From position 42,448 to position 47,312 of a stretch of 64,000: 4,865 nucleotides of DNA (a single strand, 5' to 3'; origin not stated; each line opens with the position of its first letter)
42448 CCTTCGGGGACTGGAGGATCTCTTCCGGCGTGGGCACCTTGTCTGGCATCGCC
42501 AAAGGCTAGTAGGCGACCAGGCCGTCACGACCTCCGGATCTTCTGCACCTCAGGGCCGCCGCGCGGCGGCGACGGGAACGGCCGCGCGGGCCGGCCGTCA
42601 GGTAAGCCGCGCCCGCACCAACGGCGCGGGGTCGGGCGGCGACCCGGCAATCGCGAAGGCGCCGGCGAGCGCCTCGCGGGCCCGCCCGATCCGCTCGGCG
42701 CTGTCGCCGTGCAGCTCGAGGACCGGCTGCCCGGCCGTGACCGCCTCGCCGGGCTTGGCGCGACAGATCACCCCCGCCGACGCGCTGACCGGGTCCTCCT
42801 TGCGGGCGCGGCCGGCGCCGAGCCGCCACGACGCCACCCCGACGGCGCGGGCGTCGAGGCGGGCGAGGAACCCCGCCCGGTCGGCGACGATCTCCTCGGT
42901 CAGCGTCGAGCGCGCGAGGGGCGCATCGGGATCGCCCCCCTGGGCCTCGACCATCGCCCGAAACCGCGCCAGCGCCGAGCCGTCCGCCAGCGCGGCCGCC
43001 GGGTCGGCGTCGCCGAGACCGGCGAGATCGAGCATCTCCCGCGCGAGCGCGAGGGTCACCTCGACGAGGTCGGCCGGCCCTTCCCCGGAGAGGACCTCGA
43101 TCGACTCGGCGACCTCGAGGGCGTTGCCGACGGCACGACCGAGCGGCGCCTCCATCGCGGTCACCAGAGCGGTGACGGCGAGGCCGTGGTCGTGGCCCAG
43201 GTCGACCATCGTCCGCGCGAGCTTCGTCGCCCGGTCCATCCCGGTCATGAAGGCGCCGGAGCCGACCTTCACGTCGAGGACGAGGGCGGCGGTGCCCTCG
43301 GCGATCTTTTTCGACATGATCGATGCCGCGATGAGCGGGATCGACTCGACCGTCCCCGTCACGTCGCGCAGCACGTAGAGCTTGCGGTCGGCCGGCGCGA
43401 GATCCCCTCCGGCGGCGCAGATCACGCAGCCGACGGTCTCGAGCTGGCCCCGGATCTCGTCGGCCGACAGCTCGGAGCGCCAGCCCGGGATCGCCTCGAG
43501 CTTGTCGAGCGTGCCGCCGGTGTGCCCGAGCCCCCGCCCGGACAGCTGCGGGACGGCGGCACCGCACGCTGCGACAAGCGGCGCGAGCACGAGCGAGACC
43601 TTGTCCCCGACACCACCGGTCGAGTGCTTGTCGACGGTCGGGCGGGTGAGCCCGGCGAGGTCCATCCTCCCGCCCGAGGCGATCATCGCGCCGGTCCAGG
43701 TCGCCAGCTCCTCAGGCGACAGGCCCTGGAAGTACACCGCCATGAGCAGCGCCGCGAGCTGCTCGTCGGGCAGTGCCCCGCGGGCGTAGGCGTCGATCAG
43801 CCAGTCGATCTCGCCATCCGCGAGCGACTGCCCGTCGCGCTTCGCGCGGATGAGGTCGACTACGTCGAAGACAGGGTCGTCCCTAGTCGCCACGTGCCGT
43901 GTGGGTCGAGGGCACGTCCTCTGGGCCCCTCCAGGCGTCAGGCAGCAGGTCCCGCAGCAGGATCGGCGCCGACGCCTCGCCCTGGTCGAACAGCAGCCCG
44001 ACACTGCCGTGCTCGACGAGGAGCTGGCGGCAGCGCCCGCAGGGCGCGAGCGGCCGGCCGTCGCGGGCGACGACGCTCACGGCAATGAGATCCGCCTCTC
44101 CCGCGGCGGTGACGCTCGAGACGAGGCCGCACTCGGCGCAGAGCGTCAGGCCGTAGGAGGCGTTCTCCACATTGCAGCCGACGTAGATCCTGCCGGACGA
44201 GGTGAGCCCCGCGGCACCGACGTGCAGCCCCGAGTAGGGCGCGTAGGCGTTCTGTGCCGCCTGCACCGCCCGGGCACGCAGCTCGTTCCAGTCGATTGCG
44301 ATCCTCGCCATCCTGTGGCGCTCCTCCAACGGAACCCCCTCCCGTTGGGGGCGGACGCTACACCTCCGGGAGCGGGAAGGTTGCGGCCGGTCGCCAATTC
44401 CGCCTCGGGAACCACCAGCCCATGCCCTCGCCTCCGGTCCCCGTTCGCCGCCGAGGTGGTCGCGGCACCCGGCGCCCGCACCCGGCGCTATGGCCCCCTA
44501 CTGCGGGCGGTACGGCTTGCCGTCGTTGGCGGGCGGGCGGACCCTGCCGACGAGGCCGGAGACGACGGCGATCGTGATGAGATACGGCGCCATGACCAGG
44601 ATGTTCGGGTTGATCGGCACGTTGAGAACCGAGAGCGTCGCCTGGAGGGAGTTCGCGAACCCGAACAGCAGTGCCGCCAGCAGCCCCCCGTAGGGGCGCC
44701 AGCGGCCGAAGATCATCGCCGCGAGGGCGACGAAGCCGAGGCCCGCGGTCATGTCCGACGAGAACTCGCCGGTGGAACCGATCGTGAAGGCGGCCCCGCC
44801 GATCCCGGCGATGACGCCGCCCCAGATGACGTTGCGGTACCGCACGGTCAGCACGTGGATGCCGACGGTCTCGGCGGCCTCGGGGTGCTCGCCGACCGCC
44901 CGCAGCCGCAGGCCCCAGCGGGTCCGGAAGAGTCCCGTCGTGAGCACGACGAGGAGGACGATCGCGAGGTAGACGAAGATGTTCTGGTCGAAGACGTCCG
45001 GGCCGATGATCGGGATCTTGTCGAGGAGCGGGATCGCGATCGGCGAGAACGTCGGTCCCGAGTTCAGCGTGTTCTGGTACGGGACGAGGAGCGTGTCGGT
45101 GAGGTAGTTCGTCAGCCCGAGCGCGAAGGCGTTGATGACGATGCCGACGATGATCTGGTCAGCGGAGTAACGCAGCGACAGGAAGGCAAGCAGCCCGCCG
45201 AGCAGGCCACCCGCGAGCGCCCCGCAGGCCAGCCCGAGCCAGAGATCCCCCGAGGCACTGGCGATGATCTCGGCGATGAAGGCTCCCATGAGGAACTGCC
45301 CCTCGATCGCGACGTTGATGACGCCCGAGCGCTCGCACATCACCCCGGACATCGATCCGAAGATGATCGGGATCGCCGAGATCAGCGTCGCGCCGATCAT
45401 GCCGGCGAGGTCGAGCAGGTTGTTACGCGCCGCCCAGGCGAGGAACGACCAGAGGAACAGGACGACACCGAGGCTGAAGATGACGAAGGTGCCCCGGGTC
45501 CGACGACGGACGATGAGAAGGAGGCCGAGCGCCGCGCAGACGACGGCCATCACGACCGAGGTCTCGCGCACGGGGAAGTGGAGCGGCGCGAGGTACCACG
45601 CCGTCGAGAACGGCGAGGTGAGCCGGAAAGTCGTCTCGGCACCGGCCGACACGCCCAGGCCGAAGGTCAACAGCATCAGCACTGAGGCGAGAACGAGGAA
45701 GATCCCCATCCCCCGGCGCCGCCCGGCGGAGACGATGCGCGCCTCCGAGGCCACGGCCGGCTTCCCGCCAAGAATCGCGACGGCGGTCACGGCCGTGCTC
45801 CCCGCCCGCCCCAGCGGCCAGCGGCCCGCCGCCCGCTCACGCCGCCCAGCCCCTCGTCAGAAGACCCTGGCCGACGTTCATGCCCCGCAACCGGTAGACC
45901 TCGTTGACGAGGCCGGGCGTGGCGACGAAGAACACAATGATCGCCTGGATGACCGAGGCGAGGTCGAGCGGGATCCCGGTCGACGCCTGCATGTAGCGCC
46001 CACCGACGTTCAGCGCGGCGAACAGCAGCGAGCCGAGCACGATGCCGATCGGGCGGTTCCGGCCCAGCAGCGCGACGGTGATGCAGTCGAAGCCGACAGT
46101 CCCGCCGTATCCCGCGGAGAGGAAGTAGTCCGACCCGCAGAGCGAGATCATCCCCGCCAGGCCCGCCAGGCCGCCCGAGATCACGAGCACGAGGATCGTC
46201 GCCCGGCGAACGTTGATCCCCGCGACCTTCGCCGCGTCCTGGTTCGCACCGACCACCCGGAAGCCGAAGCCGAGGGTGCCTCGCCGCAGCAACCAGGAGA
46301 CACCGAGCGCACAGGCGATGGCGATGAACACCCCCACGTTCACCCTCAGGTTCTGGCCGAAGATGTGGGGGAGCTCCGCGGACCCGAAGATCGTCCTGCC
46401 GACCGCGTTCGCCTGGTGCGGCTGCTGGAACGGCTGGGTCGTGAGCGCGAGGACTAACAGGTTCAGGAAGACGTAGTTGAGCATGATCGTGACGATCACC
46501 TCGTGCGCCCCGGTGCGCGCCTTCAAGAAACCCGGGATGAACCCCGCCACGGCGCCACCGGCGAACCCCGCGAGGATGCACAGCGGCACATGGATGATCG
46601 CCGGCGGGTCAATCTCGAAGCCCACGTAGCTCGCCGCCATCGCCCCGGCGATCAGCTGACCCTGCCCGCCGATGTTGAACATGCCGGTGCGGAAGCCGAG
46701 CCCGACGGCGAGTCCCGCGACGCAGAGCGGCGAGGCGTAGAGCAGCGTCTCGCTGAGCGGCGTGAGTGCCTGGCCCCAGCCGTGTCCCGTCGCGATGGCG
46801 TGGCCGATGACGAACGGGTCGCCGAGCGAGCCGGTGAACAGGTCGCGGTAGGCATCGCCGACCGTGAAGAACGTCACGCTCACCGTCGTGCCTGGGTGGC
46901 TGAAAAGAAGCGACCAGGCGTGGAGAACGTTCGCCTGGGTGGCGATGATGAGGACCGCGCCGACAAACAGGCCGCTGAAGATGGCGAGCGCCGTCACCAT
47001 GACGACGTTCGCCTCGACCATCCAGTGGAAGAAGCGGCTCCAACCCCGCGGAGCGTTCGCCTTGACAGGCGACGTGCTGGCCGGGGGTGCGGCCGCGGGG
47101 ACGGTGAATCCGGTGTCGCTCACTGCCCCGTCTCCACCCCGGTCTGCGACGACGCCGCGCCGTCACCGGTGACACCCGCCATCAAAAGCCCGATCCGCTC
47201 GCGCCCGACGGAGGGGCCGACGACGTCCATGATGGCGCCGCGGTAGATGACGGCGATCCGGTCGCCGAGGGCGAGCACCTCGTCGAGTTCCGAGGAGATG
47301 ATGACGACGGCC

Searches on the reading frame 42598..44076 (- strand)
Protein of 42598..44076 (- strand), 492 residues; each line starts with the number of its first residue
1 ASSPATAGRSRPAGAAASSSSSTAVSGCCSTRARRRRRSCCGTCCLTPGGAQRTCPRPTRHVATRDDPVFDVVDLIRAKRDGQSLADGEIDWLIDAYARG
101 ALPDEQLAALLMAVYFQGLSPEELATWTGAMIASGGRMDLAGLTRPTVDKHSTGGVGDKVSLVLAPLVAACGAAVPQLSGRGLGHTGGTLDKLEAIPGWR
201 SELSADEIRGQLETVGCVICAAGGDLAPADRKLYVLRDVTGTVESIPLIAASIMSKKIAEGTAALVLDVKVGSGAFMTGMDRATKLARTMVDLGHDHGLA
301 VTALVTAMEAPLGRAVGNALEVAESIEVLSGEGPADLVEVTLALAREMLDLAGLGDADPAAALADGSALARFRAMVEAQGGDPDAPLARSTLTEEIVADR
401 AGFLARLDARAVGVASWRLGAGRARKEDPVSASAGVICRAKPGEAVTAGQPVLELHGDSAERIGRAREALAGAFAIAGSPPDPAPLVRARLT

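Call 43: search_protein_families(library=pfam, proteins=[window:42598-44076:-], max_evalue=0.00001)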
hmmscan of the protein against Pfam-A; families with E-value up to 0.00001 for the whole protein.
window:42598-44076:- (492 aa): 3 families
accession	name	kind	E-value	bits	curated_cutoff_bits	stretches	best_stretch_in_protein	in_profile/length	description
PF00591.27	Glycos_transf_3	-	3.3e-43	148.6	27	1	146-356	3-234/253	Glycosyl transferase family, a/b domain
PF02885.22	Glycos_trans_3N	-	6.4e-20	71.1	26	1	74-135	2-63/63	Glycosyl transferase family, helical bundle domain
PF07831.19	PYNP_C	-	5.8e-18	64.8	27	1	404-476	2-74/75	Pyrimidine nucleoside phosphorylase C-terminal domain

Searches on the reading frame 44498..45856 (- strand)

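Call 43: search_protein_families(library=pfam, proteins=[window:44498-45856:-], max_evalue=0.00001)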
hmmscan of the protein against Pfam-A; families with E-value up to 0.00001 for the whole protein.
window:44498-45856:- (452 aa): 1 family
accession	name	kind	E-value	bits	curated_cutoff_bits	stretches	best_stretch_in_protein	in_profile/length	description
PF02653.21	BPD_transp_2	-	3.7e-39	134.9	26.8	1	154-418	2-255/269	Branched-chain amino acid transport system / permease component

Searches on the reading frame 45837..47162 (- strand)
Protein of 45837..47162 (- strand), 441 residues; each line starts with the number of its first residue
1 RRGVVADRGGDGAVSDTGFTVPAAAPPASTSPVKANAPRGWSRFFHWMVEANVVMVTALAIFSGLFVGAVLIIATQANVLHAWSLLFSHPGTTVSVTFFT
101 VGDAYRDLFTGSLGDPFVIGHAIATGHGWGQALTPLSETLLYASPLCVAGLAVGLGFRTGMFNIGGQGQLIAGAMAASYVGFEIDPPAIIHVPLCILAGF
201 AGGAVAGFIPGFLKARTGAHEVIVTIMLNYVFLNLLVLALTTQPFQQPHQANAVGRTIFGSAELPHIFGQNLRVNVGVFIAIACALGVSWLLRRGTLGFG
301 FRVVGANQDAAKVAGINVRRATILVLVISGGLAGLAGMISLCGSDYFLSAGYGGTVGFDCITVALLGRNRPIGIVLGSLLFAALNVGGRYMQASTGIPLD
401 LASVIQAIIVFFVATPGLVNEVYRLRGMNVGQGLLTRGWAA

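Call 43: search_protein_families(library=pfam, proteins=[window:45837-47162:-], max_evalue=0.00001)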
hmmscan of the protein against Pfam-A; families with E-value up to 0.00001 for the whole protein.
window:45837-47162:- (441 aa): 1 family
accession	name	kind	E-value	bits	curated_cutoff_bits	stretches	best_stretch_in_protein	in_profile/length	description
PF02653.21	BPD_transp_2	-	2.8e-46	158.3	26.8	1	137-413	3-268/269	Branched-chain amino acid transport system / permease component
